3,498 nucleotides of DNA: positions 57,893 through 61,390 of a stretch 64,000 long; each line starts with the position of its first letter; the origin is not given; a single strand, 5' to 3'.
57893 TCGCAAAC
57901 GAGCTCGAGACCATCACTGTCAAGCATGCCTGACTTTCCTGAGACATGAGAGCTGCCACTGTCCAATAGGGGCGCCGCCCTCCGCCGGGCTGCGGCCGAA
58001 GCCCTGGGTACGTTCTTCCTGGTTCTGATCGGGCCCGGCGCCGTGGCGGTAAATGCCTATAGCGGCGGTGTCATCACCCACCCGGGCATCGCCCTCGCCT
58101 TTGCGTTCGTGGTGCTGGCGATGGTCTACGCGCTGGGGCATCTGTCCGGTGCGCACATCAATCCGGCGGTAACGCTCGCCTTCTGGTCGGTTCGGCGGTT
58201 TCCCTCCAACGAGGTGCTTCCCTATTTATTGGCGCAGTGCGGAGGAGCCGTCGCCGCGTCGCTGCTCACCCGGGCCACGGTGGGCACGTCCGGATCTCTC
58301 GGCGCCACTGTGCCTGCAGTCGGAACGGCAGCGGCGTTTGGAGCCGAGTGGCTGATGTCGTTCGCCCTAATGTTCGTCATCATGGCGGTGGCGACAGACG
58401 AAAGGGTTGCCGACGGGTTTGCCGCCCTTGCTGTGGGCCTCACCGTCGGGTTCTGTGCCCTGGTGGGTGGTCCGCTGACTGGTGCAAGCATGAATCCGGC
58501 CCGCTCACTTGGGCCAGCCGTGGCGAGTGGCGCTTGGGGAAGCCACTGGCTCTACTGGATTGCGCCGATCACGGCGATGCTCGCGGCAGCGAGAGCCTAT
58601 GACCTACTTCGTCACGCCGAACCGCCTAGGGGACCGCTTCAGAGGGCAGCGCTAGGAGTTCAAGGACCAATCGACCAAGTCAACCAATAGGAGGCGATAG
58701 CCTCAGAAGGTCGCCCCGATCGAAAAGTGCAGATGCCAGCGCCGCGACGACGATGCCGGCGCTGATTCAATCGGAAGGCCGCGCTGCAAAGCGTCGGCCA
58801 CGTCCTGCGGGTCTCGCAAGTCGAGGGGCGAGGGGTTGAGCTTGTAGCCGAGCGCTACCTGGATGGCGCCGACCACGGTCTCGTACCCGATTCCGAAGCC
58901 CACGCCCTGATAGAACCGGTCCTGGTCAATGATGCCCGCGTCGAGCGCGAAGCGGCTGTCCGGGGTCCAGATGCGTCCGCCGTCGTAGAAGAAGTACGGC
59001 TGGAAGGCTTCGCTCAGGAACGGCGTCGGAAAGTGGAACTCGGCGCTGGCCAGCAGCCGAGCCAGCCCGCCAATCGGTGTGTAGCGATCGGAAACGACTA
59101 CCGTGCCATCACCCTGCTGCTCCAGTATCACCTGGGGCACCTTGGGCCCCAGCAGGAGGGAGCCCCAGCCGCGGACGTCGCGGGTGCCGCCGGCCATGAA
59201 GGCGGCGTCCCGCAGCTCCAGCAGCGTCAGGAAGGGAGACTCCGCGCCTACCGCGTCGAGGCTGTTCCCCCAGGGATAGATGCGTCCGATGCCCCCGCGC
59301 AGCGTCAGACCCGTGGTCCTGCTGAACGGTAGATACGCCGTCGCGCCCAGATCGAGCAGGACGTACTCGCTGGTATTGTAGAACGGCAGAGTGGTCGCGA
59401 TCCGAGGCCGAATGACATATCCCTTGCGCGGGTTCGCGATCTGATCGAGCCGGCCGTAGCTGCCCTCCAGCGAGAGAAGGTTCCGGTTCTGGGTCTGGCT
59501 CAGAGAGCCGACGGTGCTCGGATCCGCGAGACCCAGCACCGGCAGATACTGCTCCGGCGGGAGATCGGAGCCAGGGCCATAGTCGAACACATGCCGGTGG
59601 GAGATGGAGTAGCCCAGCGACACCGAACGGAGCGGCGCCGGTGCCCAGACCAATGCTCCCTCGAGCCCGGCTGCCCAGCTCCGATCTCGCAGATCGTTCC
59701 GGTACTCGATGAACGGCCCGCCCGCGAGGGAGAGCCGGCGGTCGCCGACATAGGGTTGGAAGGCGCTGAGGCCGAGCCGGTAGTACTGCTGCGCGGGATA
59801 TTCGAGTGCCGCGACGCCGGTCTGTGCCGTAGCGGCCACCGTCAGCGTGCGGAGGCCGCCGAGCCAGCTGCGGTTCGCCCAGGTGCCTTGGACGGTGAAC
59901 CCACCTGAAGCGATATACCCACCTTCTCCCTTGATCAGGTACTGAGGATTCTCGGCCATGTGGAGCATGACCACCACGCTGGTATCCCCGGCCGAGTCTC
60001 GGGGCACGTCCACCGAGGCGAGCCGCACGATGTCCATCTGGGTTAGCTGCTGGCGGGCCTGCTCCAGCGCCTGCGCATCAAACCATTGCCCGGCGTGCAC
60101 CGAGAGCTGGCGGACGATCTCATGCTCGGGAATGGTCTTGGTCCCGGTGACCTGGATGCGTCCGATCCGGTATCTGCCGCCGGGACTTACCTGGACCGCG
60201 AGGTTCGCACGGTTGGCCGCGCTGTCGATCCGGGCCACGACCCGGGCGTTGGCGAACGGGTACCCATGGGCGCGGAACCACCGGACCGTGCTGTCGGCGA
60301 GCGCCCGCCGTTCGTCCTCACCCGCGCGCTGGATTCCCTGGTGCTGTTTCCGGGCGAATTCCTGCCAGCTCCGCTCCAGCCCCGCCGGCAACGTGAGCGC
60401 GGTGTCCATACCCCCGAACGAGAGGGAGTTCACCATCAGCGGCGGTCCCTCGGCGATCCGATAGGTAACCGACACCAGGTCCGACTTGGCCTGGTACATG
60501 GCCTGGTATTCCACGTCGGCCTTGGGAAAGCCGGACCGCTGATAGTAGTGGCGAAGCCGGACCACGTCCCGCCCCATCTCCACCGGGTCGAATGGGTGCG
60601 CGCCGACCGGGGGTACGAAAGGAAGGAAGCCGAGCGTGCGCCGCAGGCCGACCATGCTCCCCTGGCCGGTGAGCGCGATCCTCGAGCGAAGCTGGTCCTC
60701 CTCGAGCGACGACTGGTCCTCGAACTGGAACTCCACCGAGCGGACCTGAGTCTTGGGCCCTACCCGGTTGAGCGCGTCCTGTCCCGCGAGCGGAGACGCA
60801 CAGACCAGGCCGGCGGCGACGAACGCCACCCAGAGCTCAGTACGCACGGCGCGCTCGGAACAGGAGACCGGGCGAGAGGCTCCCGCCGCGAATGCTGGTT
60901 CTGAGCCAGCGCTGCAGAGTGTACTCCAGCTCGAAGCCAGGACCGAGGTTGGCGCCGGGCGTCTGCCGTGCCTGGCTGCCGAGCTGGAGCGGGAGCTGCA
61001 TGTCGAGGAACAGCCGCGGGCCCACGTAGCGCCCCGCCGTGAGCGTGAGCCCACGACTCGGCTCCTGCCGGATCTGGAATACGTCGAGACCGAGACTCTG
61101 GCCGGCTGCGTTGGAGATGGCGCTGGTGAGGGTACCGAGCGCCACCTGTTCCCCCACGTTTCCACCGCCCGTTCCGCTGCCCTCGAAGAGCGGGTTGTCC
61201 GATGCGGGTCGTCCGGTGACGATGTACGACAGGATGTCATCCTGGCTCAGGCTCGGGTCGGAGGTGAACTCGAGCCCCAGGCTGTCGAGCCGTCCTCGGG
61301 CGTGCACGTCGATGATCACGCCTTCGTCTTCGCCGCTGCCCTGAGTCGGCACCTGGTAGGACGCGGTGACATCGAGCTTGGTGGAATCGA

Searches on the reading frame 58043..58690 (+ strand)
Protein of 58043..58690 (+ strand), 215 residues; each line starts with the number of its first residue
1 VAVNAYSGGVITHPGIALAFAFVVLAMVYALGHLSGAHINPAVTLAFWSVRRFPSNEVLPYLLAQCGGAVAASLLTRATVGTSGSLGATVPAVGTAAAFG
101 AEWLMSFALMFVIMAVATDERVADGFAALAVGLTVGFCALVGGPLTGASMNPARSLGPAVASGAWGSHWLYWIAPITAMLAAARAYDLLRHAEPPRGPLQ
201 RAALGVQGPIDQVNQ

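Call 5: search_protein_families(library=pfam, proteins=[window:58043-58690:+], max_evalue=0.01)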
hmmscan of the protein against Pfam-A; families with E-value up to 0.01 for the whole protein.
window:58043-58690:+ (215 aa): 1 family
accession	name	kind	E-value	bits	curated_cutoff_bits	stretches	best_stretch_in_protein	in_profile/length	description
PF00230.25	MIP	-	6.9e-48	163.8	25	1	11-183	41-219/222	Major intrinsic protein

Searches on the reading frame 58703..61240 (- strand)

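Call 5: search_protein_families(library=pfam, proteins=[window:58703-61240:-], max_evalue=0.01)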
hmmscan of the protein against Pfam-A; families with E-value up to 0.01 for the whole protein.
window:58703-61240:- (845 aa): 3 families
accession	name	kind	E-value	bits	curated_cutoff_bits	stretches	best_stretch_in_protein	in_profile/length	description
PF01103.29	Omp85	-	2.3e-25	90.2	24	1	482-845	16-325/325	Omp85 superfamily domain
PF07244.20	POTRA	-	4.7e-15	56.5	21.3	2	357-401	1-49/79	Surface antigen variable number repeat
PF08478.15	POTRA_1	-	1.7e-05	25.4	23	1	358-410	2-54/69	POTRA domain, FtsQ-type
